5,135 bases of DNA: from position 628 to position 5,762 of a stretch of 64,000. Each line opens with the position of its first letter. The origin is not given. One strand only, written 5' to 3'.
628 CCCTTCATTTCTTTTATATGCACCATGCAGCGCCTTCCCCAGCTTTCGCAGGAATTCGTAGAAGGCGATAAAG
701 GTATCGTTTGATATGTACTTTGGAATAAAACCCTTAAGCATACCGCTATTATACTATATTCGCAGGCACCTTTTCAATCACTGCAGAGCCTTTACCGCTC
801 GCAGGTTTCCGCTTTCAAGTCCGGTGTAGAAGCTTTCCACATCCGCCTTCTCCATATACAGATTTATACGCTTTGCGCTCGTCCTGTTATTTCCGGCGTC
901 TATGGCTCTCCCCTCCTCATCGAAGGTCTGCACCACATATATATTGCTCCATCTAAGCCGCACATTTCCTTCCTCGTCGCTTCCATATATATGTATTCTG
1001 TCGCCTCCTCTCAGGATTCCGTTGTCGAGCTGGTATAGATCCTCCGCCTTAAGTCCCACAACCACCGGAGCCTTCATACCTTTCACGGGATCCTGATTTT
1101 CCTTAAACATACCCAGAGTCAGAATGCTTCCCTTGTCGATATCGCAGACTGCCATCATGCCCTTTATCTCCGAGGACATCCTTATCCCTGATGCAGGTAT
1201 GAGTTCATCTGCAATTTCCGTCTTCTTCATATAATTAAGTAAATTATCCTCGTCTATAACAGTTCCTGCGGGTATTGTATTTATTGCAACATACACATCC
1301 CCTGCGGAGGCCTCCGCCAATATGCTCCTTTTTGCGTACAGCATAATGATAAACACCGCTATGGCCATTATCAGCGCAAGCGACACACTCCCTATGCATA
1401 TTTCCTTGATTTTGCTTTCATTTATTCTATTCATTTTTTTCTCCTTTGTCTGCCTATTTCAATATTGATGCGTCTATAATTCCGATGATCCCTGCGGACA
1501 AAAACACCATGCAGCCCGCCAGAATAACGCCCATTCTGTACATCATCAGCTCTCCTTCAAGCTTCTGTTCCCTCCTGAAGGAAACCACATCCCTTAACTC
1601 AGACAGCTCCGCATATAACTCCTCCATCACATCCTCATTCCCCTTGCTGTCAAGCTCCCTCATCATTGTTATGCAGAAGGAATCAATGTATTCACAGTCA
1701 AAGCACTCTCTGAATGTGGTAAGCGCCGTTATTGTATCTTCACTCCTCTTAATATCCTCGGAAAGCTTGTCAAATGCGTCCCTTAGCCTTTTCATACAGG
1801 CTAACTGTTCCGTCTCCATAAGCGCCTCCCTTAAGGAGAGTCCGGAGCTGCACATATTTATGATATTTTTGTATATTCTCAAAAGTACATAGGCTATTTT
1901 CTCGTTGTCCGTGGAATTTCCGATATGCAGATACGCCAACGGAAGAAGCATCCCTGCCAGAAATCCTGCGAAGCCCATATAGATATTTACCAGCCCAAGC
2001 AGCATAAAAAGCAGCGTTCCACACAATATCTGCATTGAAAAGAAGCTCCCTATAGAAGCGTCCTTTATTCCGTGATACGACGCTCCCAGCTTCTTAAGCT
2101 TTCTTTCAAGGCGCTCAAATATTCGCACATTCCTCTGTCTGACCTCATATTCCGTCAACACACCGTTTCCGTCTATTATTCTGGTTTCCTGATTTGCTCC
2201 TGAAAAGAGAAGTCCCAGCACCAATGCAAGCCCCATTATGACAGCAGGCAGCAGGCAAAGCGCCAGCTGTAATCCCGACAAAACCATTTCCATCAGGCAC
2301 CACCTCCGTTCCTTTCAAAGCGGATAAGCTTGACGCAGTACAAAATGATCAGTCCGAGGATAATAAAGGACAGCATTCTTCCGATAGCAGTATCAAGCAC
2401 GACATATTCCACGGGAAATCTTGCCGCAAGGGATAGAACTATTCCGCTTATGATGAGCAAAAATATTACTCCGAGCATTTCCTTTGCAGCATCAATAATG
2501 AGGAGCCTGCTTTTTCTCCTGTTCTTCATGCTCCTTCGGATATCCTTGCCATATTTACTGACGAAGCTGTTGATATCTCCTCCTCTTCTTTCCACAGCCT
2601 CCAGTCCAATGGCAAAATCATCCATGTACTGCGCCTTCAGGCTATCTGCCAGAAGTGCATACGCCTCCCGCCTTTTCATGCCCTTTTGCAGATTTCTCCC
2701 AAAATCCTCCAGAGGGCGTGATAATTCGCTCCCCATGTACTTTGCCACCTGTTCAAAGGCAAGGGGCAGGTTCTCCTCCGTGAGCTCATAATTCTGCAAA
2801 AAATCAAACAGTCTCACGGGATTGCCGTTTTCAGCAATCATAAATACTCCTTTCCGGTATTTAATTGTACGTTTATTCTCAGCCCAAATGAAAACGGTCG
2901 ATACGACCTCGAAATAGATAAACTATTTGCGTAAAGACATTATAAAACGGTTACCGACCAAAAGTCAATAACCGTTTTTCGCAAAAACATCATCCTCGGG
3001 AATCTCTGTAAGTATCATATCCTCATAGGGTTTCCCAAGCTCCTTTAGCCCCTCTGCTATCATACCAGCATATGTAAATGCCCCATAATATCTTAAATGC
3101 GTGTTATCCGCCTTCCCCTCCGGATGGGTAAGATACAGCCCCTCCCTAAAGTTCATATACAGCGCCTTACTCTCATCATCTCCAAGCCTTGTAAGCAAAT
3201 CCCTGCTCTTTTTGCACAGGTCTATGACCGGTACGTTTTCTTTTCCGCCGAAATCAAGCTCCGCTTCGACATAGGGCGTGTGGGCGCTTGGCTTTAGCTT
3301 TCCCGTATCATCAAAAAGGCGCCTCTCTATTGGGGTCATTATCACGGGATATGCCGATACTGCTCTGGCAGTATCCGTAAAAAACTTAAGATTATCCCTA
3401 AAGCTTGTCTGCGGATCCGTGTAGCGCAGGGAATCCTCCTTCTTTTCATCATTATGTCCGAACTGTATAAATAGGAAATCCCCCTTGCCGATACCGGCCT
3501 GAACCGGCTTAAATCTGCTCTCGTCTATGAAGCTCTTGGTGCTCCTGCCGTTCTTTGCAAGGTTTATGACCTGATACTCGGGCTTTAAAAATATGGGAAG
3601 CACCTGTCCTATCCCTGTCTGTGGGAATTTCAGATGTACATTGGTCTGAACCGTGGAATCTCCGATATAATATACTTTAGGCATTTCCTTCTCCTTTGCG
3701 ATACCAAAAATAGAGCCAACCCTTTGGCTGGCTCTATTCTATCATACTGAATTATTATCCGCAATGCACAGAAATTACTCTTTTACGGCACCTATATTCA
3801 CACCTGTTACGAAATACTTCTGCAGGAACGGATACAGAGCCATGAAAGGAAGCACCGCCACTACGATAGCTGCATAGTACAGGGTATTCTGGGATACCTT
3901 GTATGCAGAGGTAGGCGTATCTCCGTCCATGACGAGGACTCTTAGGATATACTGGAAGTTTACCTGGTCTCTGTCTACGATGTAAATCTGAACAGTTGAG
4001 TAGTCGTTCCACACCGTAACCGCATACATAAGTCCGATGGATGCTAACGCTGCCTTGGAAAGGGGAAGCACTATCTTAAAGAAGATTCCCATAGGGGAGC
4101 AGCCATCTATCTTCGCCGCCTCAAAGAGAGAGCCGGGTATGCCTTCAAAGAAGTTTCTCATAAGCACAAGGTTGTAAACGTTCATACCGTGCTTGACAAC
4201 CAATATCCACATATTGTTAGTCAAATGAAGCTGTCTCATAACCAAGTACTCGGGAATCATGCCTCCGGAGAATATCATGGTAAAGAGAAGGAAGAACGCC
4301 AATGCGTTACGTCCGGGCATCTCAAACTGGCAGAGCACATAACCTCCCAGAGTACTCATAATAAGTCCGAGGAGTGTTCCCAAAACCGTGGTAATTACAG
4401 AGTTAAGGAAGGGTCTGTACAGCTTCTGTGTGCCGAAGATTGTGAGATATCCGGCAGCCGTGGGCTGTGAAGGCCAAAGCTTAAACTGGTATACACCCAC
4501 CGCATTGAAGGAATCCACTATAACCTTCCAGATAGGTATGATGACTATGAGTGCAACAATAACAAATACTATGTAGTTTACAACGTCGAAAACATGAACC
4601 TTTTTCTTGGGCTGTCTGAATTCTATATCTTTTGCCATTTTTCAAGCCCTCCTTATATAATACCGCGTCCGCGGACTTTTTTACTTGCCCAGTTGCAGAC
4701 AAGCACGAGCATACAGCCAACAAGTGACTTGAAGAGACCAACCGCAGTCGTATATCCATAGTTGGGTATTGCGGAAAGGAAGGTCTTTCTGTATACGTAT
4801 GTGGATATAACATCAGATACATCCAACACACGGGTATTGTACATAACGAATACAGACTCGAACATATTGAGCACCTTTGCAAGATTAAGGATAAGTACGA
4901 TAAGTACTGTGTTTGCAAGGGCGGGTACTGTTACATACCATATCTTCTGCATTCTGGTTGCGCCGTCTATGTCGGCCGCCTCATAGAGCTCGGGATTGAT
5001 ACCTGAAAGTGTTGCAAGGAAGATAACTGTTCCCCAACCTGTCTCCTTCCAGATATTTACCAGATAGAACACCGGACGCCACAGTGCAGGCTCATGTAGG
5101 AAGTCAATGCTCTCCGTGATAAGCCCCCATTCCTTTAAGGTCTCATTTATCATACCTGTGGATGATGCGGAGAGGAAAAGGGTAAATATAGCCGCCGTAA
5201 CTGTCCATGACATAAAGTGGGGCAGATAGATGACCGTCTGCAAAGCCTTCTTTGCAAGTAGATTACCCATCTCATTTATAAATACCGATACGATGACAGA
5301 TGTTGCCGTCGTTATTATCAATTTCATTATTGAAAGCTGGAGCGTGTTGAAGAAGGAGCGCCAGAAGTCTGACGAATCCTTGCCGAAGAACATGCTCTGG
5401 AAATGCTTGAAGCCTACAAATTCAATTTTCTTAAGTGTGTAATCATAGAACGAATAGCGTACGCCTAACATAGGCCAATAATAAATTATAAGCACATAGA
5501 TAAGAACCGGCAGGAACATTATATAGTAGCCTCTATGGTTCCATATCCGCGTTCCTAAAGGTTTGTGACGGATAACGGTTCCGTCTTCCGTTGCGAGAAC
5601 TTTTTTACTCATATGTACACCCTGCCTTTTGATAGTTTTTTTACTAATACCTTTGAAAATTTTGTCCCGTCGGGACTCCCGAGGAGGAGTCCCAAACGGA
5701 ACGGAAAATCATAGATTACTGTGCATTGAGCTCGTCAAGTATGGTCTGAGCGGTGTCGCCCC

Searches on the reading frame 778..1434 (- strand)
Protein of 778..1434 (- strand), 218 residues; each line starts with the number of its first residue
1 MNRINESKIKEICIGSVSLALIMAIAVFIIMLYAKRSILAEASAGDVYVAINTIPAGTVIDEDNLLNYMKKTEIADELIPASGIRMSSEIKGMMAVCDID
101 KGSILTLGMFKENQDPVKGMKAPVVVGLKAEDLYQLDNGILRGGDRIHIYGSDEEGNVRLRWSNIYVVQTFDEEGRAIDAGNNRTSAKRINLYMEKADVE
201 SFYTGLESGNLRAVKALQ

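Call 8: search_protein_families(library=ncbifam, proteins=[window:778-1434:-], max_evalue=0.01)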
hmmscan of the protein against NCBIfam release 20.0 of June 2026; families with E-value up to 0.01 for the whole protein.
window:778-1434:- (218 aa): 1 family
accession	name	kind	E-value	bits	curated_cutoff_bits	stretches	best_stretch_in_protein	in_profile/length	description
TIGR03170.1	flgA_cterm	equivalog_domain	0.00088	19.2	54.65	1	44-115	12-79/137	flagellar basal body P-ring formation chaperone FlgA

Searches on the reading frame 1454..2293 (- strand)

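Call 8: search_protein_families(library=ncbifam, proteins=[window:1454-2293:-], max_evalue=0.01)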
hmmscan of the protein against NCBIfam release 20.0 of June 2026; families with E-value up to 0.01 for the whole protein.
window:1454-2293:- (279 aa): 1 family
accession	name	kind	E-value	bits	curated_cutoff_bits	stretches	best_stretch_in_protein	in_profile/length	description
TIGR03902.1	rhom_GG_sort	equivalog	0.0063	16.5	84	0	83-147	58-121/154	rhombosortase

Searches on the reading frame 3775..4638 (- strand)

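Call 4: search_protein_families(library=pfam, proteins=[window:3775-4638:-])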
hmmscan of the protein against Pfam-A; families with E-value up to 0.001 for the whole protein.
window:3775-4638:- (287 aa): 1 family
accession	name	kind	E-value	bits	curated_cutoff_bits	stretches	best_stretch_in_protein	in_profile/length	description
PF00528.27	BPD_transp_1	-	2e-13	50.9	26.4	1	113-280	33-182/184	Binding-protein-dependent transport system inner membrane component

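Call 8: search_protein_families(library=ncbifam, proteins=[window:3775-4638:-], max_evalue=0.01)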
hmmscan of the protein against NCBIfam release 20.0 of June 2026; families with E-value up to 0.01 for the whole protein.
window:3775-4638:- (287 aa): 10 families
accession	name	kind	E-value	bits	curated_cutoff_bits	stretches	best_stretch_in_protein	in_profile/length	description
NF040932.1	ABC_arch_GlcU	equivalog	2.5e-19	70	340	1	19-280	3-264/272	glucose ABC transporter permease GlcU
NF008210.0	PRK10973.1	equivalog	1.3e-18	67.7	297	1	16-280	7-276/281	sn-glycerol-3-phosphate ABC transporter permease UgpE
NF008231.0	PRK10998.1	equivalog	5.1e-11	42.7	261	1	21-287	17-296/296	maltose ABC transporter permease MalG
TIGR01581.1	Mo_ABC_porter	hypoth_equivalog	1.4e-07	31.3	210.3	1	153-200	115-162/225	ABC transporter permease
NF007047.0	PRK09500.1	equivalog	1.6e-07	31.2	326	1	23-218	9-204/257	spermidine/putrescine ABC transporter permease PotC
NF007852.0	PRK10561.1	equivalog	1.2e-05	25.4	335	1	154-196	171-213/295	sn-glycerol-3-phosphate ABC transporter permease UgpA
NF008232.0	PRK10999.1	equivalog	6.3e-05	21.9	392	1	138-211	372-443/520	maltose ABC transporter permease MalF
NF040931.1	ABC_arch_GlcT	equivalog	0.0001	22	360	1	145-199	147-201/278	glucose ABC transporter permease GlcT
TIGR02141.1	modB_ABC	equivalog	0.00012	21.8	182.6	1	115-208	53-148/208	molybdate ABC transporter permease subunit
NF011624.0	PRK15050.1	equivalog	0.001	18.3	247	0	21-217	28-237/297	2-aminoethylphosphonate ABC transporter permease subunit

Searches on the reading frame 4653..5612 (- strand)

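Call 4: search_protein_families(library=pfam, proteins=[window:4653-5612:-])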
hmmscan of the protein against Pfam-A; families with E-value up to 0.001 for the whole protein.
window:4653-5612:- (319 aa): 1 family
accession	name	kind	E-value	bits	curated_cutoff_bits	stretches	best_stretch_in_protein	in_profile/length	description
PF00528.27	BPD_transp_1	-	1.1e-08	35.5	26.4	1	115-252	11-126/184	Binding-protein-dependent transport system inner membrane component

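Call 8: search_protein_families(library=ncbifam, proteins=[window:4653-5612:-], max_evalue=0.01)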
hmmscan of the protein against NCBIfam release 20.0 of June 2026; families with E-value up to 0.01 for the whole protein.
window:4653-5612:- (319 aa): 16 families
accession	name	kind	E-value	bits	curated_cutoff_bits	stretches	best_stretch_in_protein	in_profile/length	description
NF007852.0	PRK10561.1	equivalog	6.9e-16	58.9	335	1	30-262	15-239/295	sn-glycerol-3-phosphate ABC transporter permease UgpA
NF040931.1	ABC_arch_GlcT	equivalog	5.5e-14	52.5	360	1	32-298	1-259/278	glucose ABC transporter permease GlcT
NF008232.0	PRK10999.1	equivalog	1.3e-11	43.9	392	1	66-303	265-509/520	maltose ABC transporter permease MalF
TIGR03262.1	PhnU2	equivalog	1e-06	27.7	593.25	1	39-251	13-205/546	putative 2-aminoethylphosphonate ABC transporter permease subunit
TIGR03226.1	PhnU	equivalog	1.6e-06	27.8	283.45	1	22-265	36-265/311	2-aminoethylphosphonate ABC transporter permease subunit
NF011624.0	PRK15050.1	equivalog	2.2e-06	27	247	1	16-262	12-244/297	2-aminoethylphosphonate ABC transporter permease subunit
NF006939.0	PRK09421.1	equivalog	8.9e-06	25.3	262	1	84-274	9-187/230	molybdate ABC transporter permease subunit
TIGR01581.1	Mo_ABC_porter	hypoth_equivalog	1.4e-05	24.7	210.3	1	200-274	124-197/225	ABC transporter permease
TIGR02141.1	modB_ABC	equivalog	0.00014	21.6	182.6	1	90-277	3-177/208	molybdate ABC transporter permease subunit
TIGR00969.1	3a0106s02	subfamily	0.00023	20.7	240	1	89-274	61-237/272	sulfate ABC transporter permease subunit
NF008208.0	PRK10971.1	equivalog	0.00052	19.6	415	1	201-277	162-237/277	sulfate/thiosulfate ABC transporter permease CysT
TIGR02139.1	permease_CysT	equivalog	0.00061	19.5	246.1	1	202-307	155-256/265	sulfate ABC transporter permease subunit CysT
NF043074.1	MMSYN1_0196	equivalog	0.00071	19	350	1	201-317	160-270/277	spermidine/putrescine ABC transporter permease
TIGR01097.1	PhnE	equivalog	0.0014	18.1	216.7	0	36-128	10-100/252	phosphonate ABC transporter, permease protein PhnE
TIGR02140.1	permease_CysW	equivalog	0.0047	16.5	329.1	0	67-258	32-208/261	sulfate ABC transporter permease subunit CysW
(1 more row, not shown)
